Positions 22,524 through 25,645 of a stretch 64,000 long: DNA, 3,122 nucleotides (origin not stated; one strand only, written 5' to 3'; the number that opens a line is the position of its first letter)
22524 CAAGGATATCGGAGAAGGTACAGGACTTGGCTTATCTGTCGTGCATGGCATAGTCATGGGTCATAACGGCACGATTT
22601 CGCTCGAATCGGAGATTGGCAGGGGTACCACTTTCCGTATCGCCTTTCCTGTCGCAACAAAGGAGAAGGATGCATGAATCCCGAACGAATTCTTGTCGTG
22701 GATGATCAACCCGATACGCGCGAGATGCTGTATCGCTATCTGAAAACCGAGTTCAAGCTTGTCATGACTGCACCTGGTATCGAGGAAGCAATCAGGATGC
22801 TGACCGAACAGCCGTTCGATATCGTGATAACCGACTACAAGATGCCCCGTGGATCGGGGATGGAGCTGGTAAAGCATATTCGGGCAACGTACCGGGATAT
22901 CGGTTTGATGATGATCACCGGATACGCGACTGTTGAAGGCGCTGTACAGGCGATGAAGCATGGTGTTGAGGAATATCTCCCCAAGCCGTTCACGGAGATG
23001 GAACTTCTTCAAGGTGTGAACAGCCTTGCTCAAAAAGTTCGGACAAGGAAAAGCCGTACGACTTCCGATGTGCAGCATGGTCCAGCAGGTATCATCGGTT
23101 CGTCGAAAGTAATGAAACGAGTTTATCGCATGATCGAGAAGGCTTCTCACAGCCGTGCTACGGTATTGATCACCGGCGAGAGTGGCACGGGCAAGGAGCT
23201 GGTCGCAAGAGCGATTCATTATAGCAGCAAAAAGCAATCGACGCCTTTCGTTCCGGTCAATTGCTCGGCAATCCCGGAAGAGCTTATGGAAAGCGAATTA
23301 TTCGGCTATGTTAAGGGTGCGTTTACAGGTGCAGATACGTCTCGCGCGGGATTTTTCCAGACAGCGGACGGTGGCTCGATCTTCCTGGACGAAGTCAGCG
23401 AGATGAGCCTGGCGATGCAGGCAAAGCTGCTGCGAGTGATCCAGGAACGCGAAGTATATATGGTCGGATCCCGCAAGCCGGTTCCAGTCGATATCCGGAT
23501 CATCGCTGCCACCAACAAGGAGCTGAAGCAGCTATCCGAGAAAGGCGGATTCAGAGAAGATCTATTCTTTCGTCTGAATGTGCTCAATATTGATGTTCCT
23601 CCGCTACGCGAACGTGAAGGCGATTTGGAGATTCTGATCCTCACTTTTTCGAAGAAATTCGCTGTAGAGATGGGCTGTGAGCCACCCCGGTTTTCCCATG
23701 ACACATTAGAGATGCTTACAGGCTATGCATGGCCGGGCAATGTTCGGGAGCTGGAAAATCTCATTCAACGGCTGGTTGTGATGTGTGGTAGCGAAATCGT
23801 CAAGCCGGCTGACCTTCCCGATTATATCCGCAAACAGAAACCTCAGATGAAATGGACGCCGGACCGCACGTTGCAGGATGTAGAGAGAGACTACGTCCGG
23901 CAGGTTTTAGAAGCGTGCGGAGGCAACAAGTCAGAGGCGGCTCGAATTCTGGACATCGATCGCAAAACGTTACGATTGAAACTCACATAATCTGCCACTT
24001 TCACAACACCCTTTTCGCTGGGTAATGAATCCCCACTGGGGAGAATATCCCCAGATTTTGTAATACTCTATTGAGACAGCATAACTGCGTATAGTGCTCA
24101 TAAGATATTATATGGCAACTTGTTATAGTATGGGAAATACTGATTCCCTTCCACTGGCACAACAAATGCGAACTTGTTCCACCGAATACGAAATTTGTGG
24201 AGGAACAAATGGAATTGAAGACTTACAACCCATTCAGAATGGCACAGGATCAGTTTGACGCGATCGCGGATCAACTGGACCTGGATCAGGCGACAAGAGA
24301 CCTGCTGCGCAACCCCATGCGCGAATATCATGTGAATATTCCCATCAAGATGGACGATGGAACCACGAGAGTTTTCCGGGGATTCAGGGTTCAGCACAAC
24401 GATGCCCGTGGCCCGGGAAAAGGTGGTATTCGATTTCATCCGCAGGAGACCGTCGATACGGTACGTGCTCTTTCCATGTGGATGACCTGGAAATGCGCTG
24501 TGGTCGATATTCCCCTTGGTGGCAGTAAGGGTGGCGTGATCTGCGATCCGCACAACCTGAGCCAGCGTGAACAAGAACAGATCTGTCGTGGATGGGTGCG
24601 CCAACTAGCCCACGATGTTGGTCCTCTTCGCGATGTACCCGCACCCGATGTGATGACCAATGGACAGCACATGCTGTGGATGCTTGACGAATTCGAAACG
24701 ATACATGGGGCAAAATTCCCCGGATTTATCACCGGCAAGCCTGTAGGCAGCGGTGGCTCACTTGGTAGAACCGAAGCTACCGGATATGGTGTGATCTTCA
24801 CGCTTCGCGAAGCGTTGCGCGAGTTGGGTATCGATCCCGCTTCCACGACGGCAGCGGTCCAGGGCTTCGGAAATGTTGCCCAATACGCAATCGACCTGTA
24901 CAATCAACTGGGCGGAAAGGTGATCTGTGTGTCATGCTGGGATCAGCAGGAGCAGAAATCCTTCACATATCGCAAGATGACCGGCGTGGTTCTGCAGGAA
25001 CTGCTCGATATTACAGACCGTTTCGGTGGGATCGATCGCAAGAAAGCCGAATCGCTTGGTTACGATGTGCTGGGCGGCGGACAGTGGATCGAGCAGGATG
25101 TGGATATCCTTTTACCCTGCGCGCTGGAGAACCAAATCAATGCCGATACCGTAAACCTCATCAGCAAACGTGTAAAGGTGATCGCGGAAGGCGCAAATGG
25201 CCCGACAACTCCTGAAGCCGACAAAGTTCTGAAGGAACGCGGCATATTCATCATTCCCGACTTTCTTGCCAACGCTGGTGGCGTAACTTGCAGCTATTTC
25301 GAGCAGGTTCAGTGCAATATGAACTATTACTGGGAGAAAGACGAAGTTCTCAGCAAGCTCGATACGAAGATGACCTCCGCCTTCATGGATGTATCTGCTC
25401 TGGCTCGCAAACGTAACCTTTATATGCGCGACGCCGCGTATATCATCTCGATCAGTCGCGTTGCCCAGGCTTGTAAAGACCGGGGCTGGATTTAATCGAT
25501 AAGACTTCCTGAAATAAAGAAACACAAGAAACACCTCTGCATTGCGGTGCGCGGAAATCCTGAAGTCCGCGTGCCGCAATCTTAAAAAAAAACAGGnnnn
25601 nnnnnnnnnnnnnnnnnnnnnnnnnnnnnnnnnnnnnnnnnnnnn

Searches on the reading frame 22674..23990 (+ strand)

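Call 11: search_protein_families(library=pfam, proteins=[window:22674-23990:+], max_evalue=0.01)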
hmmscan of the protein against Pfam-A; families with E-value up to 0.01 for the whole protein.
window:22674-23990:+ (438 aa): 14 families
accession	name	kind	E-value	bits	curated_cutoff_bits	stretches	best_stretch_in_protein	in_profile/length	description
PF00158.32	Sigma54_activat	-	3.6e-71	238.7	20.2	1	140-306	1-167/168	Sigma-54 interaction domain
PF00072.30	Response_reg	-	2e-24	86.3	30.2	1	6-115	1-110/111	Response regulator receiver domain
PF14532.12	Sigma54_activ_2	-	3.2e-24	86.2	25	1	141-311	1-138/138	Sigma-54 interaction domain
PF25601.1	AAA_lid_14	-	3.4e-24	84.9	27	1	312-392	1-81/87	AAA+ ATPase lid domain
PF02954.25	HTH_8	-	2.9e-13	49.8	22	1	399-437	1-39/42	Bacterial regulatory protein, Fis family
PF07728.20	AAA_5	-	1.1e-08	35.7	22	1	164-285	2-126/139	AAA domain (dynein-related subfamily)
PF00004.35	AAA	-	5.5e-05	24.1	21.2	1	164-288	1-115/131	ATPase family associated with various cellular activities (AAA)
PF13245.12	AAA_19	-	0.00015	22.3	25.1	1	160-266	10-125/134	AAA domain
PF13191.12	AAA_16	-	0.00022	22.2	32.6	1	142-235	4-101/167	AAA ATPase domain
PF06068.19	TIP49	-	0.00027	20.6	23.8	1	131-200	20-88/347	TIP49 P-loop domain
PF01078.27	Mg_chelatase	-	0.00092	19.1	20.3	0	219-281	93-157/207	Magnesium chelatase, subunit ChlI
PF20720.3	nSTAND3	-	0.0031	17.6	27.2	1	147-195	3-51/155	Novel STAND NTPase 3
PF07724.20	AAA_2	-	0.0073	16.8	27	0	162-290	4-133/166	AAA domain (Cdc48 subfamily)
PF01057.23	Parvo_NS1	-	0.0099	15.3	20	0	145-185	97-137/271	Parvovirus non-structural protein NS1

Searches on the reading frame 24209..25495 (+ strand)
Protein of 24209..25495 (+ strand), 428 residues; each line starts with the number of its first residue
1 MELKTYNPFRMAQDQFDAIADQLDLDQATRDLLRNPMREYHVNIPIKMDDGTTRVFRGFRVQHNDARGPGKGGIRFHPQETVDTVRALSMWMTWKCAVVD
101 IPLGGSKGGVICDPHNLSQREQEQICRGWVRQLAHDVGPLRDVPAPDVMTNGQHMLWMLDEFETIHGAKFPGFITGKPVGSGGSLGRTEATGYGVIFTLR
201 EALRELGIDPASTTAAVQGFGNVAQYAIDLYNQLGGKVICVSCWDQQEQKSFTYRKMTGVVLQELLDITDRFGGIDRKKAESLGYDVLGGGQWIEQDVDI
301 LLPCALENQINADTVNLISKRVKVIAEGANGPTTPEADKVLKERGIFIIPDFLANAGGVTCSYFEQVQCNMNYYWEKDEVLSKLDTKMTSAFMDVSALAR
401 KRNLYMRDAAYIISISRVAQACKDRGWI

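Call 48: search_protein_families(library=ncbifam, proteins=[window:24209-25495:+], max_evalue=0.01)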
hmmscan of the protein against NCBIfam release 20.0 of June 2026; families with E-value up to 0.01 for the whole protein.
window:24209-25495:+ (428 aa): 6 families
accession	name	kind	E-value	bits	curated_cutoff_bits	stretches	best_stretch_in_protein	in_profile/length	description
NF040817.1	GdhA_Arch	equivalog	2e-141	472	750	1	7-428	5-417/419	glutamate dehydrogenase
NF041398.1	GluDhGdhB_Halo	equivalog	4.5e-116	388.1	620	1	10-426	5-407/410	glutamate dehydrogenase GdhB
NF006929.0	PRK09414.1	equivalog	2.7e-78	263.9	536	1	33-427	54-444/445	NADP-specific glutamate dehydrogenase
NF010633.0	PRK14030.1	subfamily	3.7e-64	217.5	743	1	34-427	51-444/445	glutamate dehydrogenase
NF010634.0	PRK14031.1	equivalog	1.2e-62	211.8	822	1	35-420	52-436/444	NADP-specific glutamate dehydrogenase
NF035922.1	Trp_DH_ScyB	equivalog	1.4e-20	73.6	600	2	284-422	212-343/346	tryptophan dehydrogenase ScyB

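Call 49: search_protein_families(library=pfam, proteins=[window:24209-25495:+], max_evalue=0.01)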
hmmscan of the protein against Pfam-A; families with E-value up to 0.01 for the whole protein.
window:24209-25495:+ (428 aa): 3 families
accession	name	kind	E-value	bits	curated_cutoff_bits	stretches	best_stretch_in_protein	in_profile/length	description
PF00208.27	ELFV_dehydrog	-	5.8e-70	236.2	23.4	1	182-426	1-241/241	Glutamate/Leucine/Phenylalanine/Valine dehydrogenase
PF02812.23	ELFV_dehydrog_N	-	1.2e-53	180.6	25.3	1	36-163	1-128/129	Glu/Leu/Phe/Val dehydrogenase, dimerisation domain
PF05088.18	Bac_GDH_CD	-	0.00089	18.3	22.8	1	315-380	397-463/497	Bacterial NAD-glutamate dehydrogenase, catalytic domain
